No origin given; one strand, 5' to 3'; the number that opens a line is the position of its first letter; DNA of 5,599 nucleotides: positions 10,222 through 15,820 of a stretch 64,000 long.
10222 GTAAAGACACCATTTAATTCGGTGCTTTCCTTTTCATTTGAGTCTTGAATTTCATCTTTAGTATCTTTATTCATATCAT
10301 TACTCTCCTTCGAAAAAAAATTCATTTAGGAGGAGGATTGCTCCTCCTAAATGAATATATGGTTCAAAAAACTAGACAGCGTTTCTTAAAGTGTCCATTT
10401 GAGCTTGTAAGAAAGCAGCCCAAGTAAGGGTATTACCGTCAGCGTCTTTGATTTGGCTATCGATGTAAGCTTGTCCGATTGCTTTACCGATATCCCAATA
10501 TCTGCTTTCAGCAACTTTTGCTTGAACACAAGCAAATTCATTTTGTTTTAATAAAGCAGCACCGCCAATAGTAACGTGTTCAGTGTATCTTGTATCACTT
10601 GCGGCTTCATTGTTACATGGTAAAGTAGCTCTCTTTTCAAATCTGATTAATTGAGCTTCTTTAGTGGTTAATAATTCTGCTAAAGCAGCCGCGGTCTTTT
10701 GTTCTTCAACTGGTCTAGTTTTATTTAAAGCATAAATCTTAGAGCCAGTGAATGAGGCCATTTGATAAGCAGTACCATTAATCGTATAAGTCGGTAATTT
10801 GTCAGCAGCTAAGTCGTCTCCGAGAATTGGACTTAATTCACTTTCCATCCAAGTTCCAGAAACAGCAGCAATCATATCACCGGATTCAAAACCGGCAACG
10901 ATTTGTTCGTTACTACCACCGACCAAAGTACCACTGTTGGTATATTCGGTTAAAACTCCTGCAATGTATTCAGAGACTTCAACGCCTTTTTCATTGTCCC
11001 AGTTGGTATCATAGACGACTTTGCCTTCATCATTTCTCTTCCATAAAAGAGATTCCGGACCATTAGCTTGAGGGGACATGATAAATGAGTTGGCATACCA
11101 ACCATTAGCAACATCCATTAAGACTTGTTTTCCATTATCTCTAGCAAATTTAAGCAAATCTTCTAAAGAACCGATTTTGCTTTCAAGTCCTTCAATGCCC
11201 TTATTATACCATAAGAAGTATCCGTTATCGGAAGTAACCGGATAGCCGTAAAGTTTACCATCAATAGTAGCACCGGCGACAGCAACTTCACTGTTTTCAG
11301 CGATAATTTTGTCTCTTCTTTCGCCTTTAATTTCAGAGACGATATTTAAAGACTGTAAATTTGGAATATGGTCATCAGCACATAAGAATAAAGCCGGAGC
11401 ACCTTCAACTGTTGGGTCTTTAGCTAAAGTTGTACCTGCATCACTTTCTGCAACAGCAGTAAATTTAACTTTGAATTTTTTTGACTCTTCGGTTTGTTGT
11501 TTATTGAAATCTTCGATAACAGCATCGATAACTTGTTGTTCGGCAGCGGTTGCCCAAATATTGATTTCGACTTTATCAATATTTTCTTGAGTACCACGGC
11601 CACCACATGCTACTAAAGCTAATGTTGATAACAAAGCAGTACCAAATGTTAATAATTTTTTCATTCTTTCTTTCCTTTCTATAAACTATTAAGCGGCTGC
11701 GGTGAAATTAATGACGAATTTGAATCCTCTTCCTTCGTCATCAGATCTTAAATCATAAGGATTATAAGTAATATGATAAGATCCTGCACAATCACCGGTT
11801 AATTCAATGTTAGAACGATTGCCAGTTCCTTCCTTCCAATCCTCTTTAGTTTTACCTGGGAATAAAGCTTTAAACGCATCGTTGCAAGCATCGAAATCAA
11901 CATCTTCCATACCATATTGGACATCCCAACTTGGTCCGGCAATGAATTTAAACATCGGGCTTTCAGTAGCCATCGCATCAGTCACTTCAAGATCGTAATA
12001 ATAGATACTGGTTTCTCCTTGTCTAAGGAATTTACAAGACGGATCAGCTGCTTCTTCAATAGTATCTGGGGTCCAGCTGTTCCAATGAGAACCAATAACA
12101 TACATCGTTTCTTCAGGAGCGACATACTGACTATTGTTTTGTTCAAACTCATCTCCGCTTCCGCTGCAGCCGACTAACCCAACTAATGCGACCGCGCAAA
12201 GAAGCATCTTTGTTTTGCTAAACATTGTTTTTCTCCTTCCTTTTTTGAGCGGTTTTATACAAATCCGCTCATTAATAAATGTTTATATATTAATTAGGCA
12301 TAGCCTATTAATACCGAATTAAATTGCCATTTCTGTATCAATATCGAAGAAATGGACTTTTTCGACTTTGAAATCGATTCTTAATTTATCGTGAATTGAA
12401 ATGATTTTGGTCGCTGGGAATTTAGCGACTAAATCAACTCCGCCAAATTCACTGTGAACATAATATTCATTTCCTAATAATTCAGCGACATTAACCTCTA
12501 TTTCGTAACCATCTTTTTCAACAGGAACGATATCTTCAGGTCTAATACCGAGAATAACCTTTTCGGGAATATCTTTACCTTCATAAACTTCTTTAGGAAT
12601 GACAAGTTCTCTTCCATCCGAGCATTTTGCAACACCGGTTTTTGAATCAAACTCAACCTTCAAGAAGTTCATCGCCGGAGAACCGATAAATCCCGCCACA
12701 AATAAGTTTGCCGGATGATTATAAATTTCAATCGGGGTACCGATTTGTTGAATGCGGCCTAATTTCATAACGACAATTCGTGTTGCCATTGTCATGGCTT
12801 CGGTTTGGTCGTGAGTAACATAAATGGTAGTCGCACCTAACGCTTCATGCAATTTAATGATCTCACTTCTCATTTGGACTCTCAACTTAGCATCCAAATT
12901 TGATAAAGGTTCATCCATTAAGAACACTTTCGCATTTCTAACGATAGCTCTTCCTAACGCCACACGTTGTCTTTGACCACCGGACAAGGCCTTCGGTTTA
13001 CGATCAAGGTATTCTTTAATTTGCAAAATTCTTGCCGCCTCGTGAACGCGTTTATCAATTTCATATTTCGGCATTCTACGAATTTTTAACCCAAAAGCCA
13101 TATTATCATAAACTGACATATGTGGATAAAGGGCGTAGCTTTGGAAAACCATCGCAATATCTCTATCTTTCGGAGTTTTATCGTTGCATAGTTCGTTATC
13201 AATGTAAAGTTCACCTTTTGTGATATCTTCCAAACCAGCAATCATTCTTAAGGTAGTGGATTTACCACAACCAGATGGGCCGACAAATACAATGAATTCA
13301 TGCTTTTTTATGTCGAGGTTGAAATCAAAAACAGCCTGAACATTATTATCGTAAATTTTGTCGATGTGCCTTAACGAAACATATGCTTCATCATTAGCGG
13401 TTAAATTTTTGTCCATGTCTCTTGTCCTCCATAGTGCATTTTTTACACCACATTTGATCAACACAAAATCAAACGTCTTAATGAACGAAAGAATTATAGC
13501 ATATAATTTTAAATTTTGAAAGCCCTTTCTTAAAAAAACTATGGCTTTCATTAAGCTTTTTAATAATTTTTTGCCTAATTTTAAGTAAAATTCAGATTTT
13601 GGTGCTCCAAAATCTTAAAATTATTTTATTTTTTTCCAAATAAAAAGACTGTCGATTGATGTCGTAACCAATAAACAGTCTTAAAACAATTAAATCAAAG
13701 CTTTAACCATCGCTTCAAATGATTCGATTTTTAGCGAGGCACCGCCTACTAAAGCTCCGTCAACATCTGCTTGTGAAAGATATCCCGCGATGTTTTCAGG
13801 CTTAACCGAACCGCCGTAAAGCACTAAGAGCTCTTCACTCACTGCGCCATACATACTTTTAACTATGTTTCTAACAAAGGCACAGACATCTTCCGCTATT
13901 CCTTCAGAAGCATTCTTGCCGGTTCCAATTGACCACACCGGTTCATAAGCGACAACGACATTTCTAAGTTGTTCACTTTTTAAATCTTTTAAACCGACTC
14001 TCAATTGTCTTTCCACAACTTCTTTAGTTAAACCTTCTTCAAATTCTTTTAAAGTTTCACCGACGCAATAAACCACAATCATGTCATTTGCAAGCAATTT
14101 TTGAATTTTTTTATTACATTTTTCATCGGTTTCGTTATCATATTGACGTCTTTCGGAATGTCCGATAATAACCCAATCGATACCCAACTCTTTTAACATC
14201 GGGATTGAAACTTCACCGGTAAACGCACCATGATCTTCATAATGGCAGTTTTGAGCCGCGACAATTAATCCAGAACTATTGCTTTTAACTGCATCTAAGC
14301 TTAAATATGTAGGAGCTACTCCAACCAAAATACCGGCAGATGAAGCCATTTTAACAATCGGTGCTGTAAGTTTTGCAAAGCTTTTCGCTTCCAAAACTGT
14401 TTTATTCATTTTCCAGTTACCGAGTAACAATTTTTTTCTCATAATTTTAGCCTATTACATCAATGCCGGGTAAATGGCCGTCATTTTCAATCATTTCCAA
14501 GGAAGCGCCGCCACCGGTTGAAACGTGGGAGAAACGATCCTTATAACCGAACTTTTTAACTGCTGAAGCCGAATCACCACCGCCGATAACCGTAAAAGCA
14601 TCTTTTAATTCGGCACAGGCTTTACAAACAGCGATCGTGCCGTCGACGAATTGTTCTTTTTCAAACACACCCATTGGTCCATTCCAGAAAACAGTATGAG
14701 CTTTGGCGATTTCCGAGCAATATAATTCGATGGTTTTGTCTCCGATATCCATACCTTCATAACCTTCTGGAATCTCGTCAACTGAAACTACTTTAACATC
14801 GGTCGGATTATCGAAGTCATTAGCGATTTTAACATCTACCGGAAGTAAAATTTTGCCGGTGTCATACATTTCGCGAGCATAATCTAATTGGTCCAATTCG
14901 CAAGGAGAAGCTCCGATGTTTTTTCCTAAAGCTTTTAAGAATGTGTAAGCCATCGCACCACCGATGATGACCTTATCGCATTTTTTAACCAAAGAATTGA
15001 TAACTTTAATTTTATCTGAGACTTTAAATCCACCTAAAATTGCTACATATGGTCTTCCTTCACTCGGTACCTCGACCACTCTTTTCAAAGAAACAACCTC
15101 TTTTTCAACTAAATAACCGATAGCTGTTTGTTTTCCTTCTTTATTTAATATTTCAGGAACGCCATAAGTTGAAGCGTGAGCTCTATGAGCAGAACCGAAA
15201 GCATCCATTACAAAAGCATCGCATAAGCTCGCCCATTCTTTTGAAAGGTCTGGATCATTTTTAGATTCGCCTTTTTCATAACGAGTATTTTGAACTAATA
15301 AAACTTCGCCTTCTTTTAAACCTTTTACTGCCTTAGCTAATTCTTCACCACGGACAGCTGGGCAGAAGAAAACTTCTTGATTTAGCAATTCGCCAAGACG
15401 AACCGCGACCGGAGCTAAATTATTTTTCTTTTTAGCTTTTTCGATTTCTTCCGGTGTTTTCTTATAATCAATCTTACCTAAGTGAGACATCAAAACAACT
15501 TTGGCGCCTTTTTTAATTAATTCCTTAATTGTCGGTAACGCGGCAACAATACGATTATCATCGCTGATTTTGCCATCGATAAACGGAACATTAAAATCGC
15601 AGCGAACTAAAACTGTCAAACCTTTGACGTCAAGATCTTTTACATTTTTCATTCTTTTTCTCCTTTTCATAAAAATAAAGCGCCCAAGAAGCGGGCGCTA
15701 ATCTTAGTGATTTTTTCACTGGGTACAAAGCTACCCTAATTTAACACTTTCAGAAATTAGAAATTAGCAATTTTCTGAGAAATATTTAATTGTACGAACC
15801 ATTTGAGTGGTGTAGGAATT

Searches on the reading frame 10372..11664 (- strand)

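Call 42: search_protein_families(library=pfam, proteins=[window:10372-11664:-], max_evalue=0.00001)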
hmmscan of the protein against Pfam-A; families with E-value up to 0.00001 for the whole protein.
window:10372-11664:- (430 aa): 1 family
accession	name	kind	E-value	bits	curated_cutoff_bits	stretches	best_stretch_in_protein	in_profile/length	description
PF13416.11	SBP_bac_8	-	1e-24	88.3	27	1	49-363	2-274/279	Bacterial extracellular solute-binding protein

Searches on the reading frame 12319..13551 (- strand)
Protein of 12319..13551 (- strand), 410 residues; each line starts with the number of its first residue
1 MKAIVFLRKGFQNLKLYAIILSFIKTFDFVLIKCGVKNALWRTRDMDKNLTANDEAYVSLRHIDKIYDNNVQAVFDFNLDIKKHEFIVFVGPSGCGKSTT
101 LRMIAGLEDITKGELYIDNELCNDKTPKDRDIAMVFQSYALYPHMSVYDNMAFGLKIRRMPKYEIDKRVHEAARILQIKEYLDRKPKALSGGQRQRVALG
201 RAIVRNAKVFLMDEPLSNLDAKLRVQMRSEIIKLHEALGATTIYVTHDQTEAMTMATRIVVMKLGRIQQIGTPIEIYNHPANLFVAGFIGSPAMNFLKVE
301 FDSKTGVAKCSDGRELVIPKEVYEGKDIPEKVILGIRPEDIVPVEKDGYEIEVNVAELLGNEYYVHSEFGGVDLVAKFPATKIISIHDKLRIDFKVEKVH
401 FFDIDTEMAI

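Call 42: search_protein_families(library=pfam, proteins=[window:12319-13551:-], max_evalue=0.00001)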
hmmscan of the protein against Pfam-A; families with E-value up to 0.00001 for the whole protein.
window:12319-13551:- (410 aa): 2 families
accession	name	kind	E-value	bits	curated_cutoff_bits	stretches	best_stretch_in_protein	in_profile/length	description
PF00005.33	ABC_tran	-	5.6e-32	111.6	25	1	76-216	3-136/137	ABC transporter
PF17912.7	OB_MalK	-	2.2e-11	44.9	27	1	290-341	1-53/53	MalK OB fold domain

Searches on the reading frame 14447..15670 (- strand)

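Call 42: search_protein_families(library=pfam, proteins=[window:14447-15670:-], max_evalue=0.00001)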
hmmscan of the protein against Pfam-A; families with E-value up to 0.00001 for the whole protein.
window:14447-15670:- (407 aa): 1 family
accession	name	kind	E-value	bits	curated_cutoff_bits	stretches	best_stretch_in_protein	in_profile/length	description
PF00162.24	PGK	-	2.1e-143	478.4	27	1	10-395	1-377/379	Phosphoglycerate kinase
